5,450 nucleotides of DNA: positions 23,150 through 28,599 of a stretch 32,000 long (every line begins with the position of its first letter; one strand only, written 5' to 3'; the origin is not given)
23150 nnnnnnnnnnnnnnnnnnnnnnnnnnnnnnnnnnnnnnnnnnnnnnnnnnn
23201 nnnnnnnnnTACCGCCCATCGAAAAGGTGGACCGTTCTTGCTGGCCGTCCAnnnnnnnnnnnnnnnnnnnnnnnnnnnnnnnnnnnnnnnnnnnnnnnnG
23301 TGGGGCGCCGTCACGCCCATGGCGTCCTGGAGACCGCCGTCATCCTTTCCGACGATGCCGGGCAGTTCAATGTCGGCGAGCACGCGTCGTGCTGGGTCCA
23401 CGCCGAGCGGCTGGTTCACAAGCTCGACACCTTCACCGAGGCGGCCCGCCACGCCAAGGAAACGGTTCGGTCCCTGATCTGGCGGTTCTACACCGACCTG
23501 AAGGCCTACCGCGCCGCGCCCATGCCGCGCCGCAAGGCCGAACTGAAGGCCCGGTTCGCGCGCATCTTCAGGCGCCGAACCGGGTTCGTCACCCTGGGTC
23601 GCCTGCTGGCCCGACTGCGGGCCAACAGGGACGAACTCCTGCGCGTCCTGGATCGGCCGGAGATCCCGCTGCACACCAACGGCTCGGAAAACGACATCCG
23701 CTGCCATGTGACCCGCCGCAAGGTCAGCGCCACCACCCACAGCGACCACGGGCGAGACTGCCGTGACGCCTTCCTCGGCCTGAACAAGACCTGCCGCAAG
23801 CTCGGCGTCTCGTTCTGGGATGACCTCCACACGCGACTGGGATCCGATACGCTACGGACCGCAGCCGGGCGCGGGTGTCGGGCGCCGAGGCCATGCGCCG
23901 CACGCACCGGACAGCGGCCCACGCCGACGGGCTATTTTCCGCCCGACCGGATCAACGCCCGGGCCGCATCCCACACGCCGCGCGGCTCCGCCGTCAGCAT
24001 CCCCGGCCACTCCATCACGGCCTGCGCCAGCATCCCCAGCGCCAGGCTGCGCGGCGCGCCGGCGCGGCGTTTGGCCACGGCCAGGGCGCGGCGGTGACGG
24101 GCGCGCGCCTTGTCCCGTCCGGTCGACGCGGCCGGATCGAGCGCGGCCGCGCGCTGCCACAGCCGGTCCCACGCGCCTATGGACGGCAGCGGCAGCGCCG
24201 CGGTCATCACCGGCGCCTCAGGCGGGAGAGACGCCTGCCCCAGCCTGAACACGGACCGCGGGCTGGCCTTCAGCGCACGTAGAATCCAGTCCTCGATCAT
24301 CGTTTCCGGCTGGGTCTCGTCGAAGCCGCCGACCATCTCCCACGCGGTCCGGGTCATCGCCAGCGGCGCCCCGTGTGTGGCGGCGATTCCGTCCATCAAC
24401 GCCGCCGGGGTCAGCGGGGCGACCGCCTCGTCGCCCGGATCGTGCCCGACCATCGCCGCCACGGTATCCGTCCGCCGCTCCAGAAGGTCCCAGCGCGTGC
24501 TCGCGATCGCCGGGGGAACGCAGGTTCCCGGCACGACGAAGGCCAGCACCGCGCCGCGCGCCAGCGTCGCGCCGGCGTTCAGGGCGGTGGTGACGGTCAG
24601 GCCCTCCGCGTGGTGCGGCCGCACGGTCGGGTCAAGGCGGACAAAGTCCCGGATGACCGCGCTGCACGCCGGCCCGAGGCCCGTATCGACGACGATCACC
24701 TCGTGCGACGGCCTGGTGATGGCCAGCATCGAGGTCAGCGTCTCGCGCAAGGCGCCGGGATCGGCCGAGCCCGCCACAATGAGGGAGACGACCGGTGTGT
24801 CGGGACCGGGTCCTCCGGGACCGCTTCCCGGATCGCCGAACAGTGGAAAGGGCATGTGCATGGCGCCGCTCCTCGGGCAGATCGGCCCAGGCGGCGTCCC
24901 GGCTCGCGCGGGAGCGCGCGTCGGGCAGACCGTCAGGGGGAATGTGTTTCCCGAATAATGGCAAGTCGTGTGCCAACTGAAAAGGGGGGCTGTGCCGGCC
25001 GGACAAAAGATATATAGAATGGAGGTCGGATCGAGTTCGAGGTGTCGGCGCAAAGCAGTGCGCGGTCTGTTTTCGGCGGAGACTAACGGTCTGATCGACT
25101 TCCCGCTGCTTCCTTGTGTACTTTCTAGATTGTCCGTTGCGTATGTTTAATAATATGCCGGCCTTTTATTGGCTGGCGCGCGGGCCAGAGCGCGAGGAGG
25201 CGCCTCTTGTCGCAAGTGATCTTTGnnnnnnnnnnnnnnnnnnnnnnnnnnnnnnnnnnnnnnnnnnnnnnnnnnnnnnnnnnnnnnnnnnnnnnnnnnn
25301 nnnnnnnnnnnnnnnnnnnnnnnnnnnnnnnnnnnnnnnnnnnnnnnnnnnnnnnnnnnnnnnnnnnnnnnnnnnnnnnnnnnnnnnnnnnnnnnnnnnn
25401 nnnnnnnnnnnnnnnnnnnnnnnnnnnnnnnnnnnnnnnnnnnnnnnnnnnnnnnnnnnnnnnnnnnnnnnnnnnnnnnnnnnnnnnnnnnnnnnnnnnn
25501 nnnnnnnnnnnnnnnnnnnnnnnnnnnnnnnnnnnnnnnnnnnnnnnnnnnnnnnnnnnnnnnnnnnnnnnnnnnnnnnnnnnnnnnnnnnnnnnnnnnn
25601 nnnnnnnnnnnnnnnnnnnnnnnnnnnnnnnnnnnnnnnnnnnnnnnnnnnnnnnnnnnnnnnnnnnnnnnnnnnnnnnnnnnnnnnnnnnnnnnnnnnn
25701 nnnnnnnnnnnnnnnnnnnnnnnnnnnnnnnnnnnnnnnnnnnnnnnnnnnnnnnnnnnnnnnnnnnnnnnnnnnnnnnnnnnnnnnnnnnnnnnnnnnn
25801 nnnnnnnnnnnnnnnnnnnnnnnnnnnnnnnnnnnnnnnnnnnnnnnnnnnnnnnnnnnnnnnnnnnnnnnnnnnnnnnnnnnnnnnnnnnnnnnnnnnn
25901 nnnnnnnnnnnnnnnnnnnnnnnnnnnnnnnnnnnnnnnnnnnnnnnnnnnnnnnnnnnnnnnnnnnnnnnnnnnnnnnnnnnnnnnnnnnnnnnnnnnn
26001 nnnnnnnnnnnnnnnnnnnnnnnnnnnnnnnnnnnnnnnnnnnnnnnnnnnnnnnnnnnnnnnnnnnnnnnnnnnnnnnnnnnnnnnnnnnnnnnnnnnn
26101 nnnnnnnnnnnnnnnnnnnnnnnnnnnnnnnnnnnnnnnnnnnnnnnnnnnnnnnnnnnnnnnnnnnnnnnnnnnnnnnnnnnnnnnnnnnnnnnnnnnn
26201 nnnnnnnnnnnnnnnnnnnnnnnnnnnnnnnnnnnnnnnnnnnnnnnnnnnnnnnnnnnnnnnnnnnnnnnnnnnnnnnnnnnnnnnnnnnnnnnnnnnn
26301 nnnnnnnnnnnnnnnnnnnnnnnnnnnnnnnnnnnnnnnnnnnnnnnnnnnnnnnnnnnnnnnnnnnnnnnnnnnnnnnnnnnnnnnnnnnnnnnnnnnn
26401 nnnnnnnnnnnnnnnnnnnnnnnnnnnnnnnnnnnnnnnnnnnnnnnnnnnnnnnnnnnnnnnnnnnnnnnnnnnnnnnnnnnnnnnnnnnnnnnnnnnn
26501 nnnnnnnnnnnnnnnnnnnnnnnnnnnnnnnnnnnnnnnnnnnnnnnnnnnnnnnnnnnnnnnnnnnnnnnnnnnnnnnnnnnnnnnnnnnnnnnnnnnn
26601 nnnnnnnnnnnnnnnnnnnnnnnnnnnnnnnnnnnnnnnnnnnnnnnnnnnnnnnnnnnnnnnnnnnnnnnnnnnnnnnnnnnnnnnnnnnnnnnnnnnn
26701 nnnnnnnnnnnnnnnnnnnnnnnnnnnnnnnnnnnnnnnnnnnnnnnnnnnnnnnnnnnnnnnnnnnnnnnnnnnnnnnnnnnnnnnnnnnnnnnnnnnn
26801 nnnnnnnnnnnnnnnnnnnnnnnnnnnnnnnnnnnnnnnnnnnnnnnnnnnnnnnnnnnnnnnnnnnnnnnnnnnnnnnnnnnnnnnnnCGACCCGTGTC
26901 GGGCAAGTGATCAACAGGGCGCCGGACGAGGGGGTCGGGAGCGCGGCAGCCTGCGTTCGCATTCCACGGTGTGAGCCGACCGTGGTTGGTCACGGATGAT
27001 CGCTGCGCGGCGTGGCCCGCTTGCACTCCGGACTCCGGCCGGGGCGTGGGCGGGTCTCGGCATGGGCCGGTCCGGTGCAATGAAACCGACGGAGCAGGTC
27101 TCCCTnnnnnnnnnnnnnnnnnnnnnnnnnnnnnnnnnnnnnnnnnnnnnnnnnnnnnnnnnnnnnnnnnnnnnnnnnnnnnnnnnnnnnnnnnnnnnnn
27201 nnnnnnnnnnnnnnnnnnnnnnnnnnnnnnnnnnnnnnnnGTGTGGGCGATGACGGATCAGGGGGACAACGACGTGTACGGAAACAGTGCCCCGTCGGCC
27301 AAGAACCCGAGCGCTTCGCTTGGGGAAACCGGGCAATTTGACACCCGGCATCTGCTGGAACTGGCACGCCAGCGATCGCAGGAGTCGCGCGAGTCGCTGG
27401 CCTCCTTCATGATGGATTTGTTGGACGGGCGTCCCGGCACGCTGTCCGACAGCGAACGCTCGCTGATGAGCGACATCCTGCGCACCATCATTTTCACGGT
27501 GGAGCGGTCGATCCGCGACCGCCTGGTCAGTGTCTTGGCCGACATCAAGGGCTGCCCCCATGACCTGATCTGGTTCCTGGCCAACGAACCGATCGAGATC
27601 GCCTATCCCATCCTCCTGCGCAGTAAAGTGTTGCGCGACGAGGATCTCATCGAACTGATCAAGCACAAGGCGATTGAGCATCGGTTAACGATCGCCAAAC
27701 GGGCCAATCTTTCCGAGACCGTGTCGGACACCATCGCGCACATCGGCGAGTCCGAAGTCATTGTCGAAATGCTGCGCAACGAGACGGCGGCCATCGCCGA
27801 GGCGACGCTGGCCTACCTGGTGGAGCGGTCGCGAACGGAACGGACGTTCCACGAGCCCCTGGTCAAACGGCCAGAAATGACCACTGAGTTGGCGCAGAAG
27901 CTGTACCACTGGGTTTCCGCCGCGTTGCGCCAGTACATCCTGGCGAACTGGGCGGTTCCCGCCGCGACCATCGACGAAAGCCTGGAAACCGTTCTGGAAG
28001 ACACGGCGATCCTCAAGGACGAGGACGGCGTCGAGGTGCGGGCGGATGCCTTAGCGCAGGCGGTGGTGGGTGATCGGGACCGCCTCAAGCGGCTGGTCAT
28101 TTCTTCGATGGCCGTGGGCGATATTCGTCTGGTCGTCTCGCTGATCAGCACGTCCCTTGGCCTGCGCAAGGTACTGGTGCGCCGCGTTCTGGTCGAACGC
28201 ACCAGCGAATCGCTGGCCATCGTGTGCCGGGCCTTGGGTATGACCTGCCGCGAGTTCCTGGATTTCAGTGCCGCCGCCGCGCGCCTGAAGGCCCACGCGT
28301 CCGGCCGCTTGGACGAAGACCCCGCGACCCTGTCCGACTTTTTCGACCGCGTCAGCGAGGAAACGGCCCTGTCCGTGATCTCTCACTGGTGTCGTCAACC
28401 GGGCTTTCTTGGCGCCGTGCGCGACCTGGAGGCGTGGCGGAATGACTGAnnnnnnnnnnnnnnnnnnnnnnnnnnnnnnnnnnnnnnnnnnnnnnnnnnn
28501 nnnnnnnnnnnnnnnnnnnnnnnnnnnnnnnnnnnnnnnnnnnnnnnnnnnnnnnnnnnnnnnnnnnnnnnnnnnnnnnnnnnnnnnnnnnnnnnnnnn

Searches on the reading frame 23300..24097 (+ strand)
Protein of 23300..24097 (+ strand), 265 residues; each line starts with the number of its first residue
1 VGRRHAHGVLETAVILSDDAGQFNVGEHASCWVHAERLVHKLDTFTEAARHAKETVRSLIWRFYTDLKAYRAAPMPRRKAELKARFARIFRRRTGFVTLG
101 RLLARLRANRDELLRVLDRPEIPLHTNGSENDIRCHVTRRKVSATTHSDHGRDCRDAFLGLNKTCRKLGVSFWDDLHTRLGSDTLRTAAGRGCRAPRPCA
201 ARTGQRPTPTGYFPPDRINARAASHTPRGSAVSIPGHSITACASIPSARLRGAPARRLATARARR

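Call 6: search_protein_families(library=pfam, proteins=[window:23300-24097:+], max_evalue=0.001)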
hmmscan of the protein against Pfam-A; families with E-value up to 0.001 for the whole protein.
window:23300-24097:+ (265 aa): 1 family
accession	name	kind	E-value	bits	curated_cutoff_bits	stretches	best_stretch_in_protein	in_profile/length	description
PF03050.20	DDE_Tnp_IS66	-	2.8e-11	43.8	23.1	1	27-151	148-281/284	Transposase IS66 family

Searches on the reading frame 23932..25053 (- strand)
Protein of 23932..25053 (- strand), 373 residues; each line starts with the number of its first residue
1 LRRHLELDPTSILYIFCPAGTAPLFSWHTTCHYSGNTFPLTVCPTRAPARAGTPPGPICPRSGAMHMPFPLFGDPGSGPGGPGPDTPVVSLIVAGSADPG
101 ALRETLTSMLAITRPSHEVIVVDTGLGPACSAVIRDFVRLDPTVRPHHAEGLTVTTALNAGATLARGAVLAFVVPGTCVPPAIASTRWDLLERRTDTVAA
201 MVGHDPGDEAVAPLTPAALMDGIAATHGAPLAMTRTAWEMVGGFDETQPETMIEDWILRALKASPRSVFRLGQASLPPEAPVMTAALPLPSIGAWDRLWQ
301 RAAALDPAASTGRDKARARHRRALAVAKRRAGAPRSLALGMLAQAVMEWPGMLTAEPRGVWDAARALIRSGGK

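Call 6: search_protein_families(library=pfam, proteins=[window:23932-25053:-], max_evalue=0.001)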
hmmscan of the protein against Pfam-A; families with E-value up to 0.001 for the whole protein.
window:23932-25053:- (373 aa): 1 family
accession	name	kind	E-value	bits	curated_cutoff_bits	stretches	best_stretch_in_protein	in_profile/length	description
PF00535.33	Glycos_transf_2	-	4.9e-06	27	23.3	1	101-173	12-85/168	Glycosyl transferase family 2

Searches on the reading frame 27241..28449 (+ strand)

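Call 6: search_protein_families(library=pfam, proteins=[window:27241-28449:+], max_evalue=0.001)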
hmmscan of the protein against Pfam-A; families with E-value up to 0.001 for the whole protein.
window:27241-28449:+ (402 aa): 1 family
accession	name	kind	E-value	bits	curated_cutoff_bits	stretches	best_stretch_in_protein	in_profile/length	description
PF10098.14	DUF2336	-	6.6e-52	177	34.6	1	120-379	1-260/262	Uncharacterised protein conserved in bacteria (DUF2336)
